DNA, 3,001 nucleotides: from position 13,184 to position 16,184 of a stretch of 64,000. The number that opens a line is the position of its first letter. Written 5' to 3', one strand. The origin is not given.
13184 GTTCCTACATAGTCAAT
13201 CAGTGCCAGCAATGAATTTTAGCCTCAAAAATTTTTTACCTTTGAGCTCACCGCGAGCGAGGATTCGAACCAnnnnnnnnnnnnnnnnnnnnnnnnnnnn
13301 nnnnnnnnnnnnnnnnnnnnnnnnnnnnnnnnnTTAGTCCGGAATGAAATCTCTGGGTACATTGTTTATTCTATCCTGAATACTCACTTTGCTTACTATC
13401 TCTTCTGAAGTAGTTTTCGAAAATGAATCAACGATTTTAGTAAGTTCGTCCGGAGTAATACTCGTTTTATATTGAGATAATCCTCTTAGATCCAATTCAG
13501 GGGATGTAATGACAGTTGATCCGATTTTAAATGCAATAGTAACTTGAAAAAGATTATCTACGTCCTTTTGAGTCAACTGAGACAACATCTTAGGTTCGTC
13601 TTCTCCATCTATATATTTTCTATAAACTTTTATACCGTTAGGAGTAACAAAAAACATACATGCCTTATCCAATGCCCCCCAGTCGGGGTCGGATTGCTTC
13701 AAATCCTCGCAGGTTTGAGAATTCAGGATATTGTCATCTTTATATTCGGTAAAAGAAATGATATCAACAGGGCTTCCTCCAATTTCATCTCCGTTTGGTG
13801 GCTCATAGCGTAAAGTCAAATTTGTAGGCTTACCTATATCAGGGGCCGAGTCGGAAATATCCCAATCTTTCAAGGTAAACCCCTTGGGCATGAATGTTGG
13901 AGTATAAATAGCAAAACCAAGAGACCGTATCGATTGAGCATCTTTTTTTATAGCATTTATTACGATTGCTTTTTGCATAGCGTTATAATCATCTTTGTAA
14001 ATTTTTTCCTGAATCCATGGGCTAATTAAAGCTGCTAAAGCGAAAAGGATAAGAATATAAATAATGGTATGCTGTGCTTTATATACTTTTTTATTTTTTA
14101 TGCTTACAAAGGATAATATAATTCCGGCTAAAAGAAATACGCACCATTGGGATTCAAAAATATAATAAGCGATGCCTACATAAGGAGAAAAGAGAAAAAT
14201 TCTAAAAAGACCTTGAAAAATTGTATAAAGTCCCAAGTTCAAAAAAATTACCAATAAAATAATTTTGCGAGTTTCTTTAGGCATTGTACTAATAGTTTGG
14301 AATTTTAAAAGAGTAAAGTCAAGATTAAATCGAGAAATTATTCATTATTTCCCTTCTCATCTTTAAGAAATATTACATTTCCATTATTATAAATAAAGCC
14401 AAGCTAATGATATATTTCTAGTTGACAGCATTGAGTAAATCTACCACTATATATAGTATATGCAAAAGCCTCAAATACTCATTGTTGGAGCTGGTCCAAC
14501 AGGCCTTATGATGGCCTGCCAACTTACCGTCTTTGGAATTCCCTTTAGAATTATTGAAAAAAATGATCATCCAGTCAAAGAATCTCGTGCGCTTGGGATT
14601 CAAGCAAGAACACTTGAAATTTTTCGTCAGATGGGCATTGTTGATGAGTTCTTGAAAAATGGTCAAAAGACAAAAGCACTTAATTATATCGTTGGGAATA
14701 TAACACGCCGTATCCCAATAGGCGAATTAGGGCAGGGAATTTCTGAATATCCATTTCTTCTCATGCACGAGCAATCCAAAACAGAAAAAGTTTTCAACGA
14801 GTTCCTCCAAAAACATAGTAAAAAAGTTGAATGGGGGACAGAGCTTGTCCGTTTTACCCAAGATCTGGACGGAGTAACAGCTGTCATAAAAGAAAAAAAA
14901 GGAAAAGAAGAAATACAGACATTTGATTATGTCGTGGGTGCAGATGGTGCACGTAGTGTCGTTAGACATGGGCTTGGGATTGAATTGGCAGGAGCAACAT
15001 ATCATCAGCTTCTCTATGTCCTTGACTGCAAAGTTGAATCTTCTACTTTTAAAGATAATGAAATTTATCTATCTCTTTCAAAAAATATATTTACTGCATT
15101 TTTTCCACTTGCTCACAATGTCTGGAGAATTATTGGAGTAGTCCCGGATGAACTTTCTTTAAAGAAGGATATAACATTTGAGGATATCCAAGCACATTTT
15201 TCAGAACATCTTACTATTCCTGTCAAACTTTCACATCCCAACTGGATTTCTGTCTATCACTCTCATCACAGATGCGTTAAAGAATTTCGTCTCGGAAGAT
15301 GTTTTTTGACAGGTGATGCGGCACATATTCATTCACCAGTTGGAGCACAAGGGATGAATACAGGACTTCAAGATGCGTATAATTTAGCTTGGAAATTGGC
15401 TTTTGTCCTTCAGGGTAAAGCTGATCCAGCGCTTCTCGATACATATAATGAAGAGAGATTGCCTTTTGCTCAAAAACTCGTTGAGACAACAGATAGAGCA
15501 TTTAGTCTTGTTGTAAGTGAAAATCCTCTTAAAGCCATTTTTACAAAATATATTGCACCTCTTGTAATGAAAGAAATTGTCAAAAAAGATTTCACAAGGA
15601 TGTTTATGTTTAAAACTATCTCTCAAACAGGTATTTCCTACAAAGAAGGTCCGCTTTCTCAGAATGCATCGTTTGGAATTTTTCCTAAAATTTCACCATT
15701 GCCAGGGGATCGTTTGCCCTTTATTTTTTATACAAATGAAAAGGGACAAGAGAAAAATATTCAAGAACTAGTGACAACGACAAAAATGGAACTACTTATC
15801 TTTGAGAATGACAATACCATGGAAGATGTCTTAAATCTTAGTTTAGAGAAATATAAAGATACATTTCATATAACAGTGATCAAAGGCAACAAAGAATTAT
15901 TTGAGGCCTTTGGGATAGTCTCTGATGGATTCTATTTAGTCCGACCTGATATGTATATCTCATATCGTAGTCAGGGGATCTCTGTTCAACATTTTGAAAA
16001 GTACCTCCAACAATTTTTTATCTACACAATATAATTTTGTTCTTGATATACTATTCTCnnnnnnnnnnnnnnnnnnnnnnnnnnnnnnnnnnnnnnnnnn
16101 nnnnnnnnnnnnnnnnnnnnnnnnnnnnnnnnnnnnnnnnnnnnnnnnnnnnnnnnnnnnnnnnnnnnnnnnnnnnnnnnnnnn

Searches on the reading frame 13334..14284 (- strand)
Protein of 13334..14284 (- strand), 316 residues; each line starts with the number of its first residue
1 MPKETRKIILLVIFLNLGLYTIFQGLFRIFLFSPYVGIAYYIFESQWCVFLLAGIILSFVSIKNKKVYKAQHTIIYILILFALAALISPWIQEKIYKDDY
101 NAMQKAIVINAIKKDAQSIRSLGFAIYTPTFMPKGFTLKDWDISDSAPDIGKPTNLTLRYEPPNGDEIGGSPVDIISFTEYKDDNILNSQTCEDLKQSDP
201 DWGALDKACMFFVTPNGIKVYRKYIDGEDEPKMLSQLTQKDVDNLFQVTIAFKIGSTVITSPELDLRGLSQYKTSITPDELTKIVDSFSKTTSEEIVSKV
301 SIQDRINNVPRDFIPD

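Call 7: search_protein_families(library=pfam, max_evalue=0.01, proteins=[window:13334-14284:-])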
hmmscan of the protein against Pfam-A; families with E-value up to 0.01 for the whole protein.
window:13334-14284:- (316 aa): 0 families

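Call 10: search_protein_families(library=padloc, max_evalue=0.01, proteins=[window:13334-14284:-])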
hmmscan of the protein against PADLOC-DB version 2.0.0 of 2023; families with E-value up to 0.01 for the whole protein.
window:13334-14284:- (316 aa): 0 families

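Call 11: search_protein_families(library=phrogs, max_evalue=0.01, proteins=[window:13334-14284:-])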
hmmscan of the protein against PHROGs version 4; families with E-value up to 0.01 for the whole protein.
window:13334-14284:- (316 aa): 0 families

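Call 40: find_homologous_proteins(query=window:13334-14284:-, max_evalue=0.00001)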
Query window:13334-14284:- (316 aa): 2 proteins with E <= 0.00001 among 1560 candidates.
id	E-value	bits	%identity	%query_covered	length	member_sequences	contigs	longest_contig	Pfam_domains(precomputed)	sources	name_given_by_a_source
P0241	2.8e-207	705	100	100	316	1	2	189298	-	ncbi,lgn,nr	ncbi:MAG TPA: hypothetical protein VLF93_03235 [Candidatus Saccharimonadales bacterium]|nr:hypotheti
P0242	4.1e-140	484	67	100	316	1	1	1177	-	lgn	-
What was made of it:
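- Tried and rejected: The TM protein has only one homologue in 5.8 billion proteins (call 40).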

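Call 74: search_protein_families(library=ncbifam, max_evalue=0.01, proteins=[window:13334-14284:-])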
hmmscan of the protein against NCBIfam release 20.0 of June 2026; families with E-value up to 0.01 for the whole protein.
window:13334-14284:- (316 aa): 0 families

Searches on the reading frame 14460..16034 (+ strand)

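Call 27: search_protein_families(library=pfam, max_evalue=0.001, proteins=[window:14460-16034:+])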
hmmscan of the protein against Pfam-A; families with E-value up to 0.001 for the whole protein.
window:14460-16034:+ (524 aa): 6 families
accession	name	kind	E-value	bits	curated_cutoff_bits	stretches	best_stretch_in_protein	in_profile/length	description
PF01494.25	FAD_binding_3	-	2.4e-81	274.1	22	1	5-343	3-348/349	FAD binding domain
PF07992.20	Pyr_redox_2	-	3.4e-06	27.1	26.1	0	5-60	144-198/291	Pyridine nucleotide-disulphide oxidoreductase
PF00070.33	Pyr_redox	-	1.3e-05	26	22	1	6-60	2-55/82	Pyridine nucleotide-disulphide oxidoreductase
PF21274.3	Rng_hyd_C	-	9.4e-05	23.1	27.5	1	413-519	2-103/107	Aromatic-ring hydroxylase, C-terminal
PF13738.12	Pyr_redox_3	-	0.00022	21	30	1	7-36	1-31/305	Pyridine nucleotide-disulphide oxidoreductase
PF13450.12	NAD_binding_8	-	0.00065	20.4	21.9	0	8-38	1-31/68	NAD(P)-binding Rossmann-like domain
